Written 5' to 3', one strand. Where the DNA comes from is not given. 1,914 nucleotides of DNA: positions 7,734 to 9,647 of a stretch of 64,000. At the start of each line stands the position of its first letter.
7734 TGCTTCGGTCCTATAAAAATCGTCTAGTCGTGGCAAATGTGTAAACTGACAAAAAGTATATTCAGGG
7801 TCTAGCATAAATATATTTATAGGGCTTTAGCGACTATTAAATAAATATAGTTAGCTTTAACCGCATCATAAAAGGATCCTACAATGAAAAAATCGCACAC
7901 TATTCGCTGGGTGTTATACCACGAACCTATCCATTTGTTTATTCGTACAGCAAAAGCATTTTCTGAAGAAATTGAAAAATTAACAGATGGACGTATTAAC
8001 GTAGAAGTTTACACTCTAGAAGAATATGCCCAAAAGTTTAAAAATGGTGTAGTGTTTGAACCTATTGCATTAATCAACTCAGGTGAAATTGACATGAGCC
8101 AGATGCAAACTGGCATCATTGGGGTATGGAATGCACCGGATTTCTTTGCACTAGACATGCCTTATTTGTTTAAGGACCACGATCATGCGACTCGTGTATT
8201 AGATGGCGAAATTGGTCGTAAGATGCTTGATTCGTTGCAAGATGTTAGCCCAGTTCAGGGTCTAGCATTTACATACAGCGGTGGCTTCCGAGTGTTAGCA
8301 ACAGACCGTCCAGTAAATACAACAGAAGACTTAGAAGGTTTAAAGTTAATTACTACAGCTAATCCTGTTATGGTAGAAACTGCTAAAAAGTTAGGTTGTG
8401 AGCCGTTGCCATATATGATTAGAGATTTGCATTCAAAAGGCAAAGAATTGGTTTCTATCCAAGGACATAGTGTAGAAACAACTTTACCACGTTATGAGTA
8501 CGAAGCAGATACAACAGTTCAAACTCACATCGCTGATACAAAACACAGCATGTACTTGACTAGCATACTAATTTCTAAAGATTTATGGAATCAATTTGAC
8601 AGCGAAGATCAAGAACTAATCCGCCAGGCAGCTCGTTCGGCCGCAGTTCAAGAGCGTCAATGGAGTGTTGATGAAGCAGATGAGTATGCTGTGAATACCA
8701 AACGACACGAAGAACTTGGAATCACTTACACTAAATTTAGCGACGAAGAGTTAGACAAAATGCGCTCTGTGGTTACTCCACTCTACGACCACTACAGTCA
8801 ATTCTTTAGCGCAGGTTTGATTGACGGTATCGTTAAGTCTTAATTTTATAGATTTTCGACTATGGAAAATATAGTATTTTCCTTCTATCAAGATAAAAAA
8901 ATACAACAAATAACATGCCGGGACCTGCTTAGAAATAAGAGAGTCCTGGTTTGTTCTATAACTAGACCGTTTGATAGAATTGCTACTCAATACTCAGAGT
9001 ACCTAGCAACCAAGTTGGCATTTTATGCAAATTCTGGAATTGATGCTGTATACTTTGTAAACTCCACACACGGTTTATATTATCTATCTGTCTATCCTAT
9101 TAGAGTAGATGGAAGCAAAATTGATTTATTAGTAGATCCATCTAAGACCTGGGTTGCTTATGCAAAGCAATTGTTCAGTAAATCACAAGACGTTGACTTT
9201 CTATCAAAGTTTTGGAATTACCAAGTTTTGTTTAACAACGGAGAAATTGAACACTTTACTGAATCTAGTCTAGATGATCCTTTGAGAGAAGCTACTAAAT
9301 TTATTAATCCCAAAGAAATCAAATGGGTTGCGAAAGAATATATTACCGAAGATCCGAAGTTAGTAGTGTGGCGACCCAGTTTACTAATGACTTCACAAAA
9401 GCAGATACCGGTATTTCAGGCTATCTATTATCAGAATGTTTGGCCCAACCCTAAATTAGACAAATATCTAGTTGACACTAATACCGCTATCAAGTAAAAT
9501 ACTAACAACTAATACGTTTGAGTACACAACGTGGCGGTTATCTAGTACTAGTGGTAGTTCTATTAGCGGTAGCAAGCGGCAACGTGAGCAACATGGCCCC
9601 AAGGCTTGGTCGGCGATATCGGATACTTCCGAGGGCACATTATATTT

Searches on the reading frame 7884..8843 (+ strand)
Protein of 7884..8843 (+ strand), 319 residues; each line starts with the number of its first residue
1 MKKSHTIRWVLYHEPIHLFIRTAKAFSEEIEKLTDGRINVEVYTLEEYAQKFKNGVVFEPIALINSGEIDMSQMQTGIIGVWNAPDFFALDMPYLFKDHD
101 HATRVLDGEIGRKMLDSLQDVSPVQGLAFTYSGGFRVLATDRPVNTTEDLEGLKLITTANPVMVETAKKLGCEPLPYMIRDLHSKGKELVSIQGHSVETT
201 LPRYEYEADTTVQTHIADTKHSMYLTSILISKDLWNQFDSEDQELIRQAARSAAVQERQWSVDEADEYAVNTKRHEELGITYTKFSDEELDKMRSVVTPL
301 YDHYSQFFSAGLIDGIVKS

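Call 3: search_protein_families(library=pfam, proteins=[window:7884-8843:+], max_evalue=1)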
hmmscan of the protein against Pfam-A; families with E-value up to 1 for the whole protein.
window:7884-8843:+ (319 aa): 3 families
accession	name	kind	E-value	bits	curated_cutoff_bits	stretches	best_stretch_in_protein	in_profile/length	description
PF03480.18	DctP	-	2.1e-40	139.3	23.4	1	19-305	11-284/286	Bacterial extracellular solute-binding protein, family 7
PF06353.17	DUF1062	-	0.0075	17.4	23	1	230-277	36-84/135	Protein of unknown function (DUF1062)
PF14014.11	DUF4230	-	0.099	13.2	27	1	181-257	49-116/148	Protein of unknown function (DUF4230)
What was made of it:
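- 7884..8843 (+): 319-aa DctP-family (TRAP-type) carboxylate-binding protein without a signal peptide. It is transcribed divergently from the operon. PF03480 E 2e-40 (call 3).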

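Call 4: search_protein_families(library=phrogs, proteins=[window:7884-8843:+], max_evalue=0.01)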
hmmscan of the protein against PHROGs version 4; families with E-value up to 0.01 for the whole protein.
window:7884-8843:+ (319 aa): 1 family
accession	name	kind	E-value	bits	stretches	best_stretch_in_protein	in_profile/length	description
phrog_31178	-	unknown function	5.1e-26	92.5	1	23-310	50-323/336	-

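Call 6: search_protein_families(library=ncbifam, proteins=[window:7884-8843:+], max_evalue=1)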
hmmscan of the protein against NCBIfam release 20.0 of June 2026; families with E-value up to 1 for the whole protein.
window:7884-8843:+ (319 aa): 2 families
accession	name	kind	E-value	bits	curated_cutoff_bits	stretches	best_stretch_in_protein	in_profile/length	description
NF037995.1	TRAP_S1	subfamily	9.9e-32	110.3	50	1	22-291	15-269/271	TRAP transporter substrate-binding protein DctP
TIGR00787.1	dctP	subfamily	6.9e-31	107.6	175.05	1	22-268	14-249/257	DctP family TRAP transporter solute-binding subunit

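Call 53: search_dna_similar(query=window:7884-8843:+, collection=phages, mode=protein, max_rows=25, max_evalue=0.00001)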
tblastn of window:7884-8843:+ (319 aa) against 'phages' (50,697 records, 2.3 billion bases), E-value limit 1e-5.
Records with a match: 10; places in all: 11; records where one place covers at least 80% of the query: 8.
Best place of each record, by identity: <60% 10.
By first word of the organism name: Bacteriophage 5; Escherichia 2; Listeria 2; Salmonella 1.
By host as written in the record: - 5; Escherichia coli O157:H7 ATCC 43895 2; Listeria monocytogenes 2; Homo sapiens 1.
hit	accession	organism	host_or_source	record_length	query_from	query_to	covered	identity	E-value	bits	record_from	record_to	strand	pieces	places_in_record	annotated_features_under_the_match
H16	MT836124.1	Bacteriophage sp.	human fecal samples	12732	23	306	89%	26.1%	3e-16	85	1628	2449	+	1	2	record has no annotation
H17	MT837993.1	Bacteriophage sp.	human fecal samples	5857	26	301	87%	26.8%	2e-16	86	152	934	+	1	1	record has no annotation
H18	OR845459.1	Escherichia phage ECO95 1-6-1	Escherichia coli O157:H7 ATCC 43895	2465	3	304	95%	24.0%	3e-16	85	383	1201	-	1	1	record has no annotation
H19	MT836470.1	Bacteriophage sp.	human fecal samples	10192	17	307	91%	24.9%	1e-15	84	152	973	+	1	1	record has no annotation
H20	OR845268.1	Escherichia phage ECO95 1-6-1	Escherichia coli O157:H7 ATCC 43895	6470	23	259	74%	30.0%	4e-16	84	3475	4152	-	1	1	record has no annotation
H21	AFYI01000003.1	Salmonella enterica subsp. enterica serovar Infantis str. ...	Homo sapiens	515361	23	259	74%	30.0%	5e-16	84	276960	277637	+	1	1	TRAP transporter solute receptor, DctP family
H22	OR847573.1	Listeria phage LM 4-11-1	Listeria monocytogenes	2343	6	302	93%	23.5%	1e-8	62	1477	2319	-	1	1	record has no annotation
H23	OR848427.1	Listeria phage LM 4-14-1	Listeria monocytogenes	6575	6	302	93%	23.1%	1e-8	62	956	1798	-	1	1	record has no annotation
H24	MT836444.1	Bacteriophage sp.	human fecal samples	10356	26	306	88%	23.2%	2e-11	71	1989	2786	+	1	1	record has no annotation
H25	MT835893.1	Bacteriophage sp.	human fecal samples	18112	25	303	87%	22.5%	7e-12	72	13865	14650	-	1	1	record has no annotation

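Call 72: search_solved_structures(query=window:7884-8843:+, max_evalue=0.00001, show_alignments=3)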
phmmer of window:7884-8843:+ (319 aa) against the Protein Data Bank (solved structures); distinct sequences matched with E-value up to 0.00001: 74 (the best 60 are shown).
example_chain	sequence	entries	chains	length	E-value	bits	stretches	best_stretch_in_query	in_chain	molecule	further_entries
4p47_A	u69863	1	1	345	1.2e-25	93.6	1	4-315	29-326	TRAP dicarboxylate transporter, DctP subunit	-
4p1l_A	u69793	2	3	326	4.1e-24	88.5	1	13-306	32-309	TRAP dicarboxylate transporter, DctP subunit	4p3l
4xfe_A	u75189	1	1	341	5.4e-24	88.2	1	59-264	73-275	TRAP dicarboxylate transporter subunit DctP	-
4pdd_A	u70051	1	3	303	5.4e-23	84.9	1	24-313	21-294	TRAP dicarboxylate transporter, DctP subunit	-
4n15_A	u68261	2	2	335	6.7e-22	81.3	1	23-273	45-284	TRAP dicarboxylate transporter, DctP subunit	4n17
4ln5_A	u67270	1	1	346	7.3e-22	81.1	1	23-273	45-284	TRAP dicarboxylate transporter, DctP subunit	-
4n8y_A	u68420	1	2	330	2.8e-21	79.2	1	58-282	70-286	Putative TRAP-type C4-dicarboxylate transport system, binding periplasmic protein (DctP su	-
4x8r_A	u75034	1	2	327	1.4e-20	76.9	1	20-267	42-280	TRAP dicarboxylate transporter, DctP subunit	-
4pc9_A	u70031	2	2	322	3.5e-20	75.6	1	22-263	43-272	C4-dicarboxylate transport system, substrate-binding protein, putative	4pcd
7a5q_A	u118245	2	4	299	3.6e-20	75.6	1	21-306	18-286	DctP family TRAP transporter solute-binding subunit | Sialic acid-binding periplasmic protein SiaP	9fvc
9fvb_A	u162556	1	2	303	3.7e-20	75.6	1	21-306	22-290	Sialic acid-binding periplasmic protein SiaP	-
4mag_A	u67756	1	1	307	3.9e-20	75.5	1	21-306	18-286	Sialic Acid Binding Protein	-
7bbr_A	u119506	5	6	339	5.8e-20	74.9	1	24-316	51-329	Putative TRAP transporter solute receptor DctP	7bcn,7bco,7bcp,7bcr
7t3e_A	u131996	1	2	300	1.6e-19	73.5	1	22-310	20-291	TRAP-type C4-dicarboxylate transport system, periplasmic component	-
7a5c_A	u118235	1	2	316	1.6e-19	73.5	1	21-306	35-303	Sialic acid-binding periplasmic protein SiaP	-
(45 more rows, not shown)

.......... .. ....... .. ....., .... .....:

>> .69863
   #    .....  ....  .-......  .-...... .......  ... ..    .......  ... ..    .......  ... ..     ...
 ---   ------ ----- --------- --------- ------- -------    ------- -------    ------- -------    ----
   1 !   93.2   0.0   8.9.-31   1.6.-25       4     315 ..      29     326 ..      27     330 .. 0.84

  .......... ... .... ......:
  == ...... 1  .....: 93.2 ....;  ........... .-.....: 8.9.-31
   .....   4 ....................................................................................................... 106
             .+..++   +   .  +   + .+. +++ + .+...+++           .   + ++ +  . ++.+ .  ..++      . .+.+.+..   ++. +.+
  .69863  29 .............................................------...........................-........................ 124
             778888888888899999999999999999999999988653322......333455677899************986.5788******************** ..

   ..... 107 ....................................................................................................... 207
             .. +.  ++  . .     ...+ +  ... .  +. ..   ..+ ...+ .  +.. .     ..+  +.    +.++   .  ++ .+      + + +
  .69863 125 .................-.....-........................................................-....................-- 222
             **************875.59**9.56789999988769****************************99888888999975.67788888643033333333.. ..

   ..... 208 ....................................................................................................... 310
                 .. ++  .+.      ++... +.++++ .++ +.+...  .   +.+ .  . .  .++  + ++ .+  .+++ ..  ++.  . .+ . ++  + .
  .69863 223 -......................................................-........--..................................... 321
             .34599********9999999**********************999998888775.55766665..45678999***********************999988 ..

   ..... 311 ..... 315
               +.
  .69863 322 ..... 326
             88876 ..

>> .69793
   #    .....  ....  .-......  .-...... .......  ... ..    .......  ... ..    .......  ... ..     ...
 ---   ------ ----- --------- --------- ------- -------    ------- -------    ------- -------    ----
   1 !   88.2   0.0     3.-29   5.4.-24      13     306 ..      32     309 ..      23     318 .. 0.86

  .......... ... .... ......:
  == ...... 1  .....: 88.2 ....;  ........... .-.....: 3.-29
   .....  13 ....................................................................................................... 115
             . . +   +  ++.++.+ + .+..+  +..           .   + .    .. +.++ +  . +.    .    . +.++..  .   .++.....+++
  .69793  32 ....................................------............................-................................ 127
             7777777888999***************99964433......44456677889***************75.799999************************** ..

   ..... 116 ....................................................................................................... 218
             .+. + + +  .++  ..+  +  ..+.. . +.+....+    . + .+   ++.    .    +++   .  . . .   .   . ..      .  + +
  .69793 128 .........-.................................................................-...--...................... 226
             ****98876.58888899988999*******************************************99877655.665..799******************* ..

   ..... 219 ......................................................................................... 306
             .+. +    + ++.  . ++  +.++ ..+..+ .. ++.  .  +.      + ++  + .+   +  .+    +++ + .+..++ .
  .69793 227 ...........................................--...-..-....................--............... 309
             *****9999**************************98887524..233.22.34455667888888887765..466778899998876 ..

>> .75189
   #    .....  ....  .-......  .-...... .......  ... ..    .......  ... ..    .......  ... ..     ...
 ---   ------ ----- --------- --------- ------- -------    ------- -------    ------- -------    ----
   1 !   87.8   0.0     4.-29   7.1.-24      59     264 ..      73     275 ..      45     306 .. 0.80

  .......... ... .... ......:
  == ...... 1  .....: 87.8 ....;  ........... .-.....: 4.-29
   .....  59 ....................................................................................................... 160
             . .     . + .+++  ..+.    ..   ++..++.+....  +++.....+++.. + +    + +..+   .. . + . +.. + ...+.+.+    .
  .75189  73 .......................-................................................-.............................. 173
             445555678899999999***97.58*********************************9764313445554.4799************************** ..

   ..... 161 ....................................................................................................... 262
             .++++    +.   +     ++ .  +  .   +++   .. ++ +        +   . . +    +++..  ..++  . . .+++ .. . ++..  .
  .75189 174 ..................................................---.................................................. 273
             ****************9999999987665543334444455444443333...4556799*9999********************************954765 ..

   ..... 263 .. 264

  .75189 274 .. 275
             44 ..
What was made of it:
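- Closest known: TRAP. Same: The DctP-like protein shows full-length homology to solved TRAP binding proteins and keeps the Arg that they share (call 72).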

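Call 83: find_related_loci(query=A5, collection=viral_contigs, flank=8000)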
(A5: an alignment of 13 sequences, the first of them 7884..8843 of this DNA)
Query A5 (319 aa) in viral_contigs; peptide patterns used: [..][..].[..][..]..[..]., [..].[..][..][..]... (x = any residue, [..] = any of these).
491 stretches matched a pattern; 420 encode a relative of the query (tblastn E <= 1e-3); the best 80 are kept; 80 distinct loci.
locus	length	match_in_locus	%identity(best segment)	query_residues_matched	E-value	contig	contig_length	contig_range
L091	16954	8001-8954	69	1-319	7e-155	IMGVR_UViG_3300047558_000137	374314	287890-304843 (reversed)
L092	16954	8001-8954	69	1-319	7e-155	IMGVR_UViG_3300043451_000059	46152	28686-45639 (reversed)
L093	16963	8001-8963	53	1-319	4e-119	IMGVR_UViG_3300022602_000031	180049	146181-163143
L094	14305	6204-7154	51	1-318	4e-114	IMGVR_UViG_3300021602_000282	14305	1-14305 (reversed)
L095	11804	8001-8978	49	1-319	7e-103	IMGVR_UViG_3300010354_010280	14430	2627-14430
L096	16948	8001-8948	49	1-319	4e-102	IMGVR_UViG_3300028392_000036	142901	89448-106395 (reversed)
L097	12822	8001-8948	49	1-316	9e-100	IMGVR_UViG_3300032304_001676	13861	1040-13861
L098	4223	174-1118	45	1-319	7e-96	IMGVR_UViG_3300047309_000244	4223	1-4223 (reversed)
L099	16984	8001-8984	43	1-319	2e-92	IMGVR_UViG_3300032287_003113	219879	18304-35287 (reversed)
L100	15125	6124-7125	43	1-319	3e-92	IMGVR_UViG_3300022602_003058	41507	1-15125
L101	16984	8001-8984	43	1-319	2e-92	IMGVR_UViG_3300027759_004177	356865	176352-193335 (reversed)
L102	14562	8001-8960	46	1-316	9e-92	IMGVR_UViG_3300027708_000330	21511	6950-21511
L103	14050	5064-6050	42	1-319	3e-91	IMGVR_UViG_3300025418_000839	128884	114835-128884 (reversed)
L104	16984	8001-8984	41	1-319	2e-89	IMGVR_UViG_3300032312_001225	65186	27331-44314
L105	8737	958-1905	42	1-319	2e-89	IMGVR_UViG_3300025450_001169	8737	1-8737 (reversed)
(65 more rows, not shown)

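Call 90: search_protein_families(library=padloc, proteins=[window:7884-8843:+], max_evalue=0.01)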
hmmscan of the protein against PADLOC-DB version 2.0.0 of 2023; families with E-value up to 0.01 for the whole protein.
window:7884-8843:+ (319 aa): 0 families

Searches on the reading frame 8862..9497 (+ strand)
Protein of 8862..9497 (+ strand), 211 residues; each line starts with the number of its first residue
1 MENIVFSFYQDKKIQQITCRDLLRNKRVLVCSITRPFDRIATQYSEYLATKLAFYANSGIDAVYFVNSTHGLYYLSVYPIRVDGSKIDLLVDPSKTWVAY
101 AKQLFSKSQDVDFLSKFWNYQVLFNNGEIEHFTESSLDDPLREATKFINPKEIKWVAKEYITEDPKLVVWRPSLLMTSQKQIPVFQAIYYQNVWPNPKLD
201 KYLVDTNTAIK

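Call 3: search_protein_families(library=pfam, proteins=[window:8862-9497:+], max_evalue=1)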
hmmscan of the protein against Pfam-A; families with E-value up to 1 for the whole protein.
window:8862-9497:+ (211 aa): 0 families

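Call 4: search_protein_families(library=phrogs, proteins=[window:8862-9497:+], max_evalue=0.01)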
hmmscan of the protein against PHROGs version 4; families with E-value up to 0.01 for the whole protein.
window:8862-9497:+ (211 aa): 1 family
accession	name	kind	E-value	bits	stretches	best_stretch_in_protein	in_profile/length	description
phrog_2281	-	other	1.8e-08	35.1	1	3-135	6-137/168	peroxyredoxin antioxidant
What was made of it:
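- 8862..9497 (+): 211-aa redoxin-like (thioredoxin-fold) protein, the fixed downstream partner of this DctP-like subfamily. phrog_2281 E 1.8e-8 (call 4).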

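Call 6: search_protein_families(library=ncbifam, proteins=[window:8862-9497:+], max_evalue=1)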
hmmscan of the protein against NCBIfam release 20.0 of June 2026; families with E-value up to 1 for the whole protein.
window:8862-9497:+ (211 aa): 3 families
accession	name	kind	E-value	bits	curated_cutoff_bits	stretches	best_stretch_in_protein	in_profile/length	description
NF002092.0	PRK00933.1-2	equivalog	0.14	11.9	215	1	3-78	67-143/164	rRNA maturation protein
NF041899.1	pec_ly_PelN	equivalog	0.15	10.8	740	1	47-143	299-395/437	pectate lyase PelN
TIGR00069.1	hisD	equivalog_domain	0.17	11.1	243.8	1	51-114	138-199/393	histidinol dehydrogenase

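Call 90: search_protein_families(library=padloc, proteins=[window:8862-9497:+], max_evalue=0.01)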
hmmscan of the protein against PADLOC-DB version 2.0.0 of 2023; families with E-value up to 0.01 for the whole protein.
window:8862-9497:+ (211 aa): 0 families
